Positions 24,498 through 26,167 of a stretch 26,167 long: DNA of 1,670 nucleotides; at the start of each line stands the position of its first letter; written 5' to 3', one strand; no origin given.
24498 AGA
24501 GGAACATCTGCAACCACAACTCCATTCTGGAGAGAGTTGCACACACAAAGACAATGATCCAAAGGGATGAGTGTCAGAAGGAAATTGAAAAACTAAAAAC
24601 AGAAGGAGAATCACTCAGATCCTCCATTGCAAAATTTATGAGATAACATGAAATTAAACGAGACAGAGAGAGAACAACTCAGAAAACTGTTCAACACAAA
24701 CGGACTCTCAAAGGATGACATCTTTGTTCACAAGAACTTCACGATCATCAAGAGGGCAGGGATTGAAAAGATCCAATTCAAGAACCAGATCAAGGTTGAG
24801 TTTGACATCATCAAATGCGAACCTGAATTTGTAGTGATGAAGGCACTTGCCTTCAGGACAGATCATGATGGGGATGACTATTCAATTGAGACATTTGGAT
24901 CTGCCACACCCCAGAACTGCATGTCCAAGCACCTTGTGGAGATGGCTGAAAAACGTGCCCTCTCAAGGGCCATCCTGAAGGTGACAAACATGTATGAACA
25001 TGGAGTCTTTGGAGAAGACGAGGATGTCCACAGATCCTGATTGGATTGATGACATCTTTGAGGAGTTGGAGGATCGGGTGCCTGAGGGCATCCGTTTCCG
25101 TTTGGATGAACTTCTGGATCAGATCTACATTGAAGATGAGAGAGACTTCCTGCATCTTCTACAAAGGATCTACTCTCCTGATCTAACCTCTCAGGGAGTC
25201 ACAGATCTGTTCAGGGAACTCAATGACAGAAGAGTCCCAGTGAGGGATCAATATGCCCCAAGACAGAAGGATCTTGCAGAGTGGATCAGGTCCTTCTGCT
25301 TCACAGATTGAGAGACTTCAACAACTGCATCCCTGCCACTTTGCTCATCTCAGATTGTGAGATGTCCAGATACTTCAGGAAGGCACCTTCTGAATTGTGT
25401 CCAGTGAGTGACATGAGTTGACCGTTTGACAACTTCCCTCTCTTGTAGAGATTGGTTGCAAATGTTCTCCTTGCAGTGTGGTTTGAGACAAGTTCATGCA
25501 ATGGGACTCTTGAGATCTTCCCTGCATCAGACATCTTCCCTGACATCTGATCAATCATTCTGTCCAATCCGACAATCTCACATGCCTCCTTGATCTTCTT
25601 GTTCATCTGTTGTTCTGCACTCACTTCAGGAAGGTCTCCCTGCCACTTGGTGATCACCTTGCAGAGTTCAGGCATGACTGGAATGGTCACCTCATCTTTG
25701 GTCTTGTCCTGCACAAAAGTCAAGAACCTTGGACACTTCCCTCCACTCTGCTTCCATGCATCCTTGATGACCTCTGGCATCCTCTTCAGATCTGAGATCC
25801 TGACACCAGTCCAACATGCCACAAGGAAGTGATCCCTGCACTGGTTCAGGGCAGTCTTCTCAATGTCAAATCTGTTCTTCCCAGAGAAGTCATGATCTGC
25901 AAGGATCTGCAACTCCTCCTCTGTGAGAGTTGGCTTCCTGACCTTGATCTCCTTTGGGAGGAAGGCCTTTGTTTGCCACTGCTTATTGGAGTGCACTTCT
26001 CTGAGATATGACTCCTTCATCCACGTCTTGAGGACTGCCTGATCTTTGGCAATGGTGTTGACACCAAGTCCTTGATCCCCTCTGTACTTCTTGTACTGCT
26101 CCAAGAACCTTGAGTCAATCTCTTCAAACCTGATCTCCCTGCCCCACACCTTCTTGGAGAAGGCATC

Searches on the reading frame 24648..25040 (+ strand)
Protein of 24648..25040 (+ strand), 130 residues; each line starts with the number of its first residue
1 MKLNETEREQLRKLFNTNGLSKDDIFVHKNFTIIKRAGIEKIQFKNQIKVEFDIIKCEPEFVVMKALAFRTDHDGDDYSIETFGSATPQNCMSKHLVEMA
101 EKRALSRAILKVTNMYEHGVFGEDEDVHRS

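Call 13: search_protein_families(library=pfam, proteins=[window:24648-25040:+], max_evalue=0.01)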
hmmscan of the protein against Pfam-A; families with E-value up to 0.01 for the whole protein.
window:24648-25040:+ (130 aa): 0 families

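Call 14: search_protein_families(library=phrogs, proteins=[window:24648-25040:+], max_evalue=0.01)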
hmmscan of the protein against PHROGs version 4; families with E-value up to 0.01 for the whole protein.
window:24648-25040:+ (130 aa): 1 family
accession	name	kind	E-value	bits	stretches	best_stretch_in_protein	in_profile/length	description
phrog_22961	-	unknown function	7.2e-05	23.9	1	33-113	117-199/213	-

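Call 49: search_protein_families(library=ncbifam, proteins=[window:24648-25040:+], max_evalue=0.05)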
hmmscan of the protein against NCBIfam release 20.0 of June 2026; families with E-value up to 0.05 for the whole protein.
window:24648-25040:+ (130 aa): 0 families

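Call 76: search_solved_structures(query=window:24648-25040:+, max_evalue=5)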
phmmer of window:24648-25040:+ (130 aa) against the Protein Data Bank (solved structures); distinct sequences matched with E-value up to 5: 0.

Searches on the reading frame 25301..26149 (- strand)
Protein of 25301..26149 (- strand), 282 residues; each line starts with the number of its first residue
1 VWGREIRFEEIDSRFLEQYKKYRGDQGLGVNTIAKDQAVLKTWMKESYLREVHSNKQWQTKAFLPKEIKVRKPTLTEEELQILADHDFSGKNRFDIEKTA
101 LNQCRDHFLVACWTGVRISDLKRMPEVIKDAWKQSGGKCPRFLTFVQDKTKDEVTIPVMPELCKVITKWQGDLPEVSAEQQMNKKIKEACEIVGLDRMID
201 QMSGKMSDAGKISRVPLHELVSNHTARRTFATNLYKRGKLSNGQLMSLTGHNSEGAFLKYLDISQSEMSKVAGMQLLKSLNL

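Call 13: search_protein_families(library=pfam, proteins=[window:25301-26149:-], max_evalue=0.01)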
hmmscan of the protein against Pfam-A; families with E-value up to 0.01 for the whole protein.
window:25301-26149:- (282 aa): 3 families
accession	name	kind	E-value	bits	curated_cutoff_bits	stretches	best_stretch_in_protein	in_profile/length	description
PF13102.12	Phage_int_SAM_5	-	3.3e-06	27.8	22.3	1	5-57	40-92/98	Phage integrase SAM-like domain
PF00589.27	Phage_integrase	-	1.3e-05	25.5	27.1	1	76-263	4-168/172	Phage integrase family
PF03683.19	UPF0175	-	0.0033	17.5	27.9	0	225-261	19-54/75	Uncharacterised protein family (UPF0175)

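Call 14: search_protein_families(library=phrogs, proteins=[window:25301-26149:-], max_evalue=0.01)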
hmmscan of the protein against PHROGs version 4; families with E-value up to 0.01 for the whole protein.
window:25301-26149:- (282 aa): 3 families
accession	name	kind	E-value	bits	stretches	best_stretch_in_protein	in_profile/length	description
phrog_1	-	integration and excision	3.3e-17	64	1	6-270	203-441/611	integrase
phrog_216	-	integration and excision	6.7e-14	52.7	1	40-272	22-233/301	integrase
phrog_7269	-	integration and excision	0.00032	21.6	1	221-271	28-77/89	integrase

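Call 25: find_encoding_contigs(protein=window:25301-26149:-, flank=10000, max_places=6)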
Protein window:25301-26149:- (282 aa): no gene with exactly this product is on record in the collection.
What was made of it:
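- Tried and rejected: Exact look-up of the integrase failed because the ORF is split by the window ends (call 25).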
